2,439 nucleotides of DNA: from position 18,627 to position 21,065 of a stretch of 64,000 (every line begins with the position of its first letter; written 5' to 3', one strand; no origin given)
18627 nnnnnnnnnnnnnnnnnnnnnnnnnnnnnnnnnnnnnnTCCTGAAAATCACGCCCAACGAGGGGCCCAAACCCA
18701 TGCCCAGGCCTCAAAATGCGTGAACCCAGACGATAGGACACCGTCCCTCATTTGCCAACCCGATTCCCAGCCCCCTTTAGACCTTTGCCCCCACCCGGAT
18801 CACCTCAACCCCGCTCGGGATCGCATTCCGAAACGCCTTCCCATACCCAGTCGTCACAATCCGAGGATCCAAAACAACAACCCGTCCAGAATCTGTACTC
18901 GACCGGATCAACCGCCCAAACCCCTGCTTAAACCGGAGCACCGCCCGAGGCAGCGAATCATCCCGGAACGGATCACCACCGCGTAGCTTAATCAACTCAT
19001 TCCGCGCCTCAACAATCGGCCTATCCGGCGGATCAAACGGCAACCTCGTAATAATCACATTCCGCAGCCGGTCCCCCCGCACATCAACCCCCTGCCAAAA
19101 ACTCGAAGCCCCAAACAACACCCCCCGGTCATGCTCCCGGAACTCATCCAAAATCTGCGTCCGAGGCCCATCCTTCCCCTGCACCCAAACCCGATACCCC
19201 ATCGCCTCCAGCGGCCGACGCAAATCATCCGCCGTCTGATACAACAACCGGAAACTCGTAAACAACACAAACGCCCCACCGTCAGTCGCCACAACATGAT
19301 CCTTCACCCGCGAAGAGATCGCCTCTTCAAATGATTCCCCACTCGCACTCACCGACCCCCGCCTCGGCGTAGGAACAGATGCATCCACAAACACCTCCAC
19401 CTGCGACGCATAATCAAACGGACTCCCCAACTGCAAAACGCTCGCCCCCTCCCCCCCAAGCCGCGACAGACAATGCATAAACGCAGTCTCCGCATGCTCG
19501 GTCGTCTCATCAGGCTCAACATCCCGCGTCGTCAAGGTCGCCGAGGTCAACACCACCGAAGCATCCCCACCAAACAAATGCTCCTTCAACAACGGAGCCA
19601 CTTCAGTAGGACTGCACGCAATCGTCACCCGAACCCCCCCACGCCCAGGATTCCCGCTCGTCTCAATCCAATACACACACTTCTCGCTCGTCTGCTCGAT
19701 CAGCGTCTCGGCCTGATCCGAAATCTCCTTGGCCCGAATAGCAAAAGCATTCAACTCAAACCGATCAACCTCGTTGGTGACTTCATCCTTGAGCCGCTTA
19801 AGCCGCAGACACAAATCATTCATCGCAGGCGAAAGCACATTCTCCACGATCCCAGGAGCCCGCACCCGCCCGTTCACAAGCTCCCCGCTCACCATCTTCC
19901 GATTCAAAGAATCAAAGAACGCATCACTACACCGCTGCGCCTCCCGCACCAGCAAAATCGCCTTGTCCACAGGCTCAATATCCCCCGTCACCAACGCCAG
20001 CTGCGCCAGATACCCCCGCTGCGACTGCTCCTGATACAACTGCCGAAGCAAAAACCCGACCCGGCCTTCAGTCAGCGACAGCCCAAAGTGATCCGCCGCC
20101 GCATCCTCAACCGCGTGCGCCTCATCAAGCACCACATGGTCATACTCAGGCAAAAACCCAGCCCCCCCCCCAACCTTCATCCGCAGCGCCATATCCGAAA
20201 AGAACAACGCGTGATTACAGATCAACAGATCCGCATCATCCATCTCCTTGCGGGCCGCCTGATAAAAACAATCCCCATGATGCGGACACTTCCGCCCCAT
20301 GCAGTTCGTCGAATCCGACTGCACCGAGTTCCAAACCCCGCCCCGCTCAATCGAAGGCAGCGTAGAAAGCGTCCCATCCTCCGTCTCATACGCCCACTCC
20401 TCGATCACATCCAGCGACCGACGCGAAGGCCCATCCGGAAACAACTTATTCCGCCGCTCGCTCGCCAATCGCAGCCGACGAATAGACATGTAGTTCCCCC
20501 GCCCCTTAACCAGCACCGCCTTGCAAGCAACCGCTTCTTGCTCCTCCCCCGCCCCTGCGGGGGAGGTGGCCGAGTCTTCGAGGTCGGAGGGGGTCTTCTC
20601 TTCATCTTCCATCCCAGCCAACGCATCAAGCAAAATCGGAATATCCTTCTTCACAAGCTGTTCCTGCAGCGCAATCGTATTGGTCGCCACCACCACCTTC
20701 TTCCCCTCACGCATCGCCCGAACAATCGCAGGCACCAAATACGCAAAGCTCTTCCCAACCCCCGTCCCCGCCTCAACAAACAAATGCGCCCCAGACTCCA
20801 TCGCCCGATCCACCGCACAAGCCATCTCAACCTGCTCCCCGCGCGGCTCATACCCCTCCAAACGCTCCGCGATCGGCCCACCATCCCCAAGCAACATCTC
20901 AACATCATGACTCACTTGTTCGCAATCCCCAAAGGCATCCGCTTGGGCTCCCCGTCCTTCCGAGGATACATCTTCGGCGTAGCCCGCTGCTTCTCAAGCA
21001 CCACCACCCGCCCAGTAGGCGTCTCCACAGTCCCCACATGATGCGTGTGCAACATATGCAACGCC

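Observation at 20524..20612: Family of palindromic G/C-rich elements inserted in-frame in conserved genes (copy in dinG)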

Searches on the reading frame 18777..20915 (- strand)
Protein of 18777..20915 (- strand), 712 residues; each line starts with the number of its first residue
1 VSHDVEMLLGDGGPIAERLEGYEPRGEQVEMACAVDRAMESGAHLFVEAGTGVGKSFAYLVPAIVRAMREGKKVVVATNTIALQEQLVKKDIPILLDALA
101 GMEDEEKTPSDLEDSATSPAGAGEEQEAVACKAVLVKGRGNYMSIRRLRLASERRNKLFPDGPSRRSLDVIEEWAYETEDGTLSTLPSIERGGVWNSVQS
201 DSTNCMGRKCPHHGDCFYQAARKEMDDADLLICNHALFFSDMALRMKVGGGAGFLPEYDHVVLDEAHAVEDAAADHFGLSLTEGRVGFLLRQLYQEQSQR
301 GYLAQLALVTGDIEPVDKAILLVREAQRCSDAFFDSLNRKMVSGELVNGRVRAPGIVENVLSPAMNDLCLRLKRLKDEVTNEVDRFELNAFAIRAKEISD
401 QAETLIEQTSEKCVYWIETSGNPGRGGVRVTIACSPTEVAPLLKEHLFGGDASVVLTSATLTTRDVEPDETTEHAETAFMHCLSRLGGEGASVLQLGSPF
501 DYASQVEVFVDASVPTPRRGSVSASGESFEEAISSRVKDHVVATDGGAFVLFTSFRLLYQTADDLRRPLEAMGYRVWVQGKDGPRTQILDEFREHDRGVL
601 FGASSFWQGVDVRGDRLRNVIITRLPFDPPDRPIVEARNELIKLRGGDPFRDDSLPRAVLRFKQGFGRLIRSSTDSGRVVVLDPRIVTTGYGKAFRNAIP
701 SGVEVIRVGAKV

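Call 23: find_homologous_proteins(query=window:18777-20915:-, max_evalue=1e-20)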
Query window:18777-20915:- (712 aa): 7747 proteins with E <= 1e-20 among 8000 candidates; the best 120 are listed.
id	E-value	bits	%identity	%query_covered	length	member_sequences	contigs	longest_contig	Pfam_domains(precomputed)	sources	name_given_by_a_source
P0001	0.0e+0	1591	100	99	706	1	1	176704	PF00270.36,PF13307.13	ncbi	-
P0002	0.0e+0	1445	91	99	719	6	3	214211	PF00270.36,PF13307.13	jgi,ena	-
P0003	0.0e+0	1434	89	99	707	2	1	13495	PF00270.36,PF13307.13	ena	-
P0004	0.0e+0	1408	89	100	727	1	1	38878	PF00270.36,PF13307.13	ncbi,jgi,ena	-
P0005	0.0e+0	1390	87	100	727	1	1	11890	PF00270.36,PF13307.13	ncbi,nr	ncbi:MAG: hypothetical protein JKY43_01610 [Phycisphaerales bacterium]|nr:hypothetical protein [Phyc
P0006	0.0e+0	1380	86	100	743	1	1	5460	PF00270.36,PF13307.13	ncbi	-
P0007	0.0e+0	1359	85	100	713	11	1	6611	PF00270.36,PF13307.13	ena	-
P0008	0.0e+0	1356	85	100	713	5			PF00270.36,PF13307.13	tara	tara:strand:+ start:26215 stop:28356 length:2142 start_codon:yes stop_codon:yes gene_type:complete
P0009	0.0e+0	1337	85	100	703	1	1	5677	PF00270.36,PF13307.13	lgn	-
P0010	0.0e+0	1330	84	100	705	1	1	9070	PF00270.36,PF13307.13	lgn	-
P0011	0.0e+0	1328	84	100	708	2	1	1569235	PF00270.36,PF13307.13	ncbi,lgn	ncbi:MAG: ATP-dependent DNA helicase [Phycisphaerales bacterium]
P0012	0.0e+0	1315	83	99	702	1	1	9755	PF00270.36,PF13307.13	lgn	-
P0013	0.0e+0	1312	83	100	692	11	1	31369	PF00270.36,PF13307.13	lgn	-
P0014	0.0e+0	1286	81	100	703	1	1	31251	PF00270.36,PF13307.13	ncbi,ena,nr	ncbi:MAG: hypothetical protein JJ974_04625 [Phycisphaerales bacterium]|nr:hypothetical protein [Phyc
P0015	0.0e+0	1119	71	99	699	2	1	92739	PF00270.36,PF13307.13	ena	-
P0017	0.0e+0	1105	71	100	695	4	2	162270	PF00270.36,PF13307.13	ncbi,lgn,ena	-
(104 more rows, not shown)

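Call 26: find_encoding_contigs(protein=P0002, flank=10000, max_places=2)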
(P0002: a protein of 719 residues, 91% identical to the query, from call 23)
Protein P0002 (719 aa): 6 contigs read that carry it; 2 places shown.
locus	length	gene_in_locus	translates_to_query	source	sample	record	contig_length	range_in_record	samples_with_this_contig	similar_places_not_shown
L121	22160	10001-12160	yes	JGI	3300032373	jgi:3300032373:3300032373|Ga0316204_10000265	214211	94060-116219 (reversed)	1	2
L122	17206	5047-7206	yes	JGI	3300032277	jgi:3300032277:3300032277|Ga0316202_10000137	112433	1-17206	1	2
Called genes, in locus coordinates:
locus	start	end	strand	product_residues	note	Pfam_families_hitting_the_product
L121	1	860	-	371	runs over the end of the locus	-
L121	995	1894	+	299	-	-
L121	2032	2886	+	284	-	PF02649:GCHY-1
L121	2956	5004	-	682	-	-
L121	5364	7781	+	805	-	PF03717:PBP_dimer (faint), PF00905:Transpeptidase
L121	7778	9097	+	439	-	PF01098:FTSW_RODA_SPOVE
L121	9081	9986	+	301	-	PF02527:GidB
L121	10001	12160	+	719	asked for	PF00270:DEAD (weak), PF13307:Helicase_C_2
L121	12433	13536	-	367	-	PF01966:HD, PF13487:HD_5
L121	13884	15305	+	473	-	PF02878:PGM_PMM_I, PF02879:PGM_PMM_II, PF02880:PGM_PMM_III, PF00408:PGM_PMM_IV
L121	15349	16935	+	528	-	-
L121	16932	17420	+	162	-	-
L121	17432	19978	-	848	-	PF00580:UvrD-helicase, PF13245:AAA_19, PF13361:UvrD_C, PF13538:UvrD_C_2 (faint)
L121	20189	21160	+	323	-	-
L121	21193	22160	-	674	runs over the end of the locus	PF13520:AA_permease_2, PF00324:AA_permease (weak), PF13520:AA_permease_2, PF00582:Usp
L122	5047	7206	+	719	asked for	PF00270:DEAD (weak), PF13307:Helicase_C_2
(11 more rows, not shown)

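Call 49: search_protein_families(library=pfam, proteins=[window:18777-20915:-], max_evalue=0.01)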
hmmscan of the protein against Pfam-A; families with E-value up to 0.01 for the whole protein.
window:18777-20915:- (712 aa): 3 families
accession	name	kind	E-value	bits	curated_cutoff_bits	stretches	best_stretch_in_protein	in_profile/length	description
PF13307.12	Helicase_C_2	-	2.9e-42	145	25.3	1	541-701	5-169/170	Helicase C-terminal domain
PF00270.35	DEAD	-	8.6e-11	42.3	26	1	35-89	8-63/167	DEAD/DEAH box helicase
PF06733.21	DEAD_2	-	0.0015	18.6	21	1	211-283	101-169/172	DEAD_2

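Call 50: find_encoding_contigs(protein=P0011, flank=10000, max_places=1)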
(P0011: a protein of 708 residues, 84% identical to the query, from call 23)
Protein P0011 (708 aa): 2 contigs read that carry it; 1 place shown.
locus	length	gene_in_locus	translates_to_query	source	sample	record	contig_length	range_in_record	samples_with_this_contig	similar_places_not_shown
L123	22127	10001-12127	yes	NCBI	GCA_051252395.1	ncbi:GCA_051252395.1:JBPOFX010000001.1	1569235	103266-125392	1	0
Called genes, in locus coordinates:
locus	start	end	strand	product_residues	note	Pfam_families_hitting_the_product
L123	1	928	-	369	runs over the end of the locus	-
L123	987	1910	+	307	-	-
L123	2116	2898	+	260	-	PF02649:GCHY-1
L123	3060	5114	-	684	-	-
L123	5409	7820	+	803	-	PF03717:PBP_dimer (weak), PF00905:Transpeptidase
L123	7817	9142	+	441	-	PF01098:FTSW_RODA_SPOVE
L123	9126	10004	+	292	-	PF02527:GidB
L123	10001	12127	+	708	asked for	PF00270:DEAD (weak), PF13307:Helicase_C_2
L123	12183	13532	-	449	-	PF14312:FG-GAP_2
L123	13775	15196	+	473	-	PF02878:PGM_PMM_I, PF02879:PGM_PMM_II, PF02880:PGM_PMM_III, PF00408:PGM_PMM_IV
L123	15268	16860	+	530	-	-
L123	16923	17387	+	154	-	-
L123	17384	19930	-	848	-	PF00580:UvrD-helicase, PF13245:AAA_19, PF13361:UvrD_C, PF13538:UvrD_C_2 (faint)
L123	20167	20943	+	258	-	-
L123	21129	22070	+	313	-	-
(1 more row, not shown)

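Call 51: find_encoding_contigs(protein=P0004, flank=10000, max_places=1)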
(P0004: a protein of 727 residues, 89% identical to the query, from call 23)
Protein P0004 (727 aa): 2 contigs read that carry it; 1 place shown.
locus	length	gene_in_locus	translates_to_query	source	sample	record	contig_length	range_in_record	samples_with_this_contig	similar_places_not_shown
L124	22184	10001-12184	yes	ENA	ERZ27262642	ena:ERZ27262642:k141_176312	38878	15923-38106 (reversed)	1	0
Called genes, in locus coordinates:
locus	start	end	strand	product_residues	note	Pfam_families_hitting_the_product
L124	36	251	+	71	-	-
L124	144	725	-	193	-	PF00440:TetR_N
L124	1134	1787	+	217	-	PF01509:TruB_N, PF16198:TruB_C_2 (weak)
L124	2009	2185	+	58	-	-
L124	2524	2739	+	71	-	-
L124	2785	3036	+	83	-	-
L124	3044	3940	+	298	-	-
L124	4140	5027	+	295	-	PF02649:GCHY-1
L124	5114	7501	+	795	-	PF03717:PBP_dimer (faint), PF00905:Transpeptidase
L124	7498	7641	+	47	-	-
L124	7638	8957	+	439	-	PF01098:FTSW_RODA_SPOVE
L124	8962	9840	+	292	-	PF02527:GidB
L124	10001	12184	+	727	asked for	PF00270:DEAD (weak), PF13307:Helicase_C_2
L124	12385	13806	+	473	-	PF02878:PGM_PMM_I, PF02879:PGM_PMM_II, PF02880:PGM_PMM_III, PF00408:PGM_PMM_IV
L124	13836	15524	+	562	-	-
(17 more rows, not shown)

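Call 52: find_encoding_contigs(protein=P0017, flank=10000, max_places=1)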
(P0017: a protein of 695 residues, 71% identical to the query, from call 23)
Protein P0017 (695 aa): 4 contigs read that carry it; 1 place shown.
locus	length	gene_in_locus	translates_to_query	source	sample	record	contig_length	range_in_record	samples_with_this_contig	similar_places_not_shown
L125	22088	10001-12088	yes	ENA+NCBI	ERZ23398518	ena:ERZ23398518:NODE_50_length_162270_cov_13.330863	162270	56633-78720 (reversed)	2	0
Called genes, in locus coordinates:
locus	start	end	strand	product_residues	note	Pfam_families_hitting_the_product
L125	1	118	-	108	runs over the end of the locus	PF00085:Thioredoxin, PF13098:Thioredoxin_2 (weak), PF13905:Thioredoxin_8 (faint)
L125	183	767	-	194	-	PF00440:TetR_N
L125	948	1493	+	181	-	PF02627:CMD (faint)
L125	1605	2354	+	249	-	PF01509:TruB_N, PF16198:TruB_C_2 (weak)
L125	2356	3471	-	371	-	-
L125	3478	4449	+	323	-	-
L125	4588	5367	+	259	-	PF02649:GCHY-1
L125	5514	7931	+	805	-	PF03717:PBP_dimer (faint), PF00905:Transpeptidase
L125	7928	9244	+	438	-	PF01098:FTSW_RODA_SPOVE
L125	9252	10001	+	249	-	PF02527:GidB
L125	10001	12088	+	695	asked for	PF00270:DEAD (weak), PF13307:Helicase_C_2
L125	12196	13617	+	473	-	PF02878:PGM_PMM_I, PF02879:PGM_PMM_II, PF02880:PGM_PMM_III, PF00408:PGM_PMM_IV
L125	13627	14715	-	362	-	-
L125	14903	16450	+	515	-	-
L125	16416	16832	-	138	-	-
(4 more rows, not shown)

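Call 76: search_solved_structures(query=window:18777-20915:-, max_evalue=0.00001, show_alignments=1)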
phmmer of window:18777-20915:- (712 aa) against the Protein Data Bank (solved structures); distinct sequences matched with E-value up to 0.00001: 8.
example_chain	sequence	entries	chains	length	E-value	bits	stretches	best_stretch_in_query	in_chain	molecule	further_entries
6fwr_A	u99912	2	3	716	2.9e-44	154.8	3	480-700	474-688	ATP-dependent DNA helicase DinG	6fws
8zef_A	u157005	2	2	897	1.2e-30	109.9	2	527-698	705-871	3'-5' exonuclease DinG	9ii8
8s35_M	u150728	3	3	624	1.8e-16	63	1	486-686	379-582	DEAD/DEAH box helicase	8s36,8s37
9p55_A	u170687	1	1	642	5.8e-10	41.5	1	536-686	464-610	ATP-dependent DNA helicase XPD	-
4a15_A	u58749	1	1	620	1.1e-09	40.6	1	536-686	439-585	ATP-DEPENDENT DNA HELICASE TA0057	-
2vsf_A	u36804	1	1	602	1.2e-08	37.1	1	535-686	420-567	DNA REPAIR HELICASE RAD3 RELATED PROTEIN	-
5h8w_A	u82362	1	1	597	2e-08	36.4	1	535-686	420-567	ATP-dependent DNA helicase Ta0057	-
9ej9_A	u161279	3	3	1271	4.7e-06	28.5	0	215-290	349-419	Fanconi anemia group J protein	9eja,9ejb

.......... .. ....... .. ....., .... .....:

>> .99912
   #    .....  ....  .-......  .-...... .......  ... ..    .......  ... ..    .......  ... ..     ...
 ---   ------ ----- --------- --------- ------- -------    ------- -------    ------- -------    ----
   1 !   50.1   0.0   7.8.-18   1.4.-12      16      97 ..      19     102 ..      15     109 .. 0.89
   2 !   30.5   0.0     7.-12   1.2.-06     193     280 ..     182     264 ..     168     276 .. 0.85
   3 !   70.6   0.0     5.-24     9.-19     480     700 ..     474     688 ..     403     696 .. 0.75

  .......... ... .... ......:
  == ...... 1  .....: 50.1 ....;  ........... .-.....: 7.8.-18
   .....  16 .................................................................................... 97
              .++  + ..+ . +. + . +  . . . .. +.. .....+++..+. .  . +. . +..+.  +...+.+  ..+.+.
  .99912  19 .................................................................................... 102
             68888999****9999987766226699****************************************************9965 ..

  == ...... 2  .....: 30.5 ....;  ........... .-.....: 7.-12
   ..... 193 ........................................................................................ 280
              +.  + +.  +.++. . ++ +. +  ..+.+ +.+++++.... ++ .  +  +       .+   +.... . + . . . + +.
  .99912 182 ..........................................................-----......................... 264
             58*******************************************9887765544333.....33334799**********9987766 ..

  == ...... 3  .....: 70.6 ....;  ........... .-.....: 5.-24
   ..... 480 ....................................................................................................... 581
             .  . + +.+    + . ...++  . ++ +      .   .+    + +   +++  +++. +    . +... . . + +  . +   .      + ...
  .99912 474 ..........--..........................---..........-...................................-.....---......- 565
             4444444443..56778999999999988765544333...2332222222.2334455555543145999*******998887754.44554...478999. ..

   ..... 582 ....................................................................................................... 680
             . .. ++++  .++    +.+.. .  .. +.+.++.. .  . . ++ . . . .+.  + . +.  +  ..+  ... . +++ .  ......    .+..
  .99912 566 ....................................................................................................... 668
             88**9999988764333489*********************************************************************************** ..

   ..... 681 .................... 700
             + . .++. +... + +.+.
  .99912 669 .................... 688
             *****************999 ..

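Call 85: predict_structure(alignment_id=A5)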
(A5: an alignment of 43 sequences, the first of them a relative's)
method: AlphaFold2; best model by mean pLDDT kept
length: 706 residues; sequences in the alignment: 43
mean_pLDDT: 73.9   pTM: 0.72
mean pLDDT of the five models: 73.9, 73.4, 73.0, 65.6, 64.1
residues with pLDDT >= 90: 152; 70-90: 310; 50-70: 144; < 50: 100
segments of 3 or more residues with pLDDT < 50: 99-122, 133-146, 164-207, 513-516, 645-649, 704-706
pLDDT, mean of each block of 10 residues (from residue 1): 80 77 92 95 76 93 92 76 85 65 40 35 72 38 48 52 45 35 31 34 47 67 87 80 66 91 80 86 88 85 82 96 96 89 89 97 95 80 85 93 91 68 87 90 91 72 73 79 87 65 78 53 83 81 69 88 91 79 80 78 58 67 66 78 51 60 66 75 66 73 56
secondary structure, 60 per line:
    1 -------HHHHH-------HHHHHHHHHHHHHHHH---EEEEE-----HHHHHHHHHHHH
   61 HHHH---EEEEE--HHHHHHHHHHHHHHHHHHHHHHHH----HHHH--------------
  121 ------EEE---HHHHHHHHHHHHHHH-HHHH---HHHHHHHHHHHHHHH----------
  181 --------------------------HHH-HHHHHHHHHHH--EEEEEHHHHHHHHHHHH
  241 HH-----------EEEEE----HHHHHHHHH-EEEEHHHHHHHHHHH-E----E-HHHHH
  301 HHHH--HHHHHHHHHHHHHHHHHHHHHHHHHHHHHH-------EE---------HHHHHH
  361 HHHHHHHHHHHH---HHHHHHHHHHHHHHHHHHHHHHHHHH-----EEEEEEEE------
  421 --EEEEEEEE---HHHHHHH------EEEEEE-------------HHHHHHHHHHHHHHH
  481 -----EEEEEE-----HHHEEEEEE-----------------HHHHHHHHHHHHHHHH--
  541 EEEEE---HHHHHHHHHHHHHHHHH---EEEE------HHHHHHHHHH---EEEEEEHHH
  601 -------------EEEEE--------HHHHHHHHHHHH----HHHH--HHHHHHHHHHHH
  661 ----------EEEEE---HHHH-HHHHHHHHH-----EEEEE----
elements in order (helices of 4 or more, strands of 3 or more residues): H8-12 H20-35 E39-43 H49-64 E68-72 H75-98 H103-106 E127-129 H133-147 H149-152 H156-170 H211-221 E224-228 H229-242 E254-258 H263-271 E273-276 H277-287 H296-304 H307-336 H355-372 H376-401 E407-414 E423-430 H434-440 E447-452 H466-480 E486-491 E500-505 H523-538 E541-545 H549-565 E569-572 H579-588 E592-597 E614-618 H627-638 H643-646 H649-660 E671-675 H679-682 H684-692 E698-702
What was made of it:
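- The insert is predicted to be disordered (call 85).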
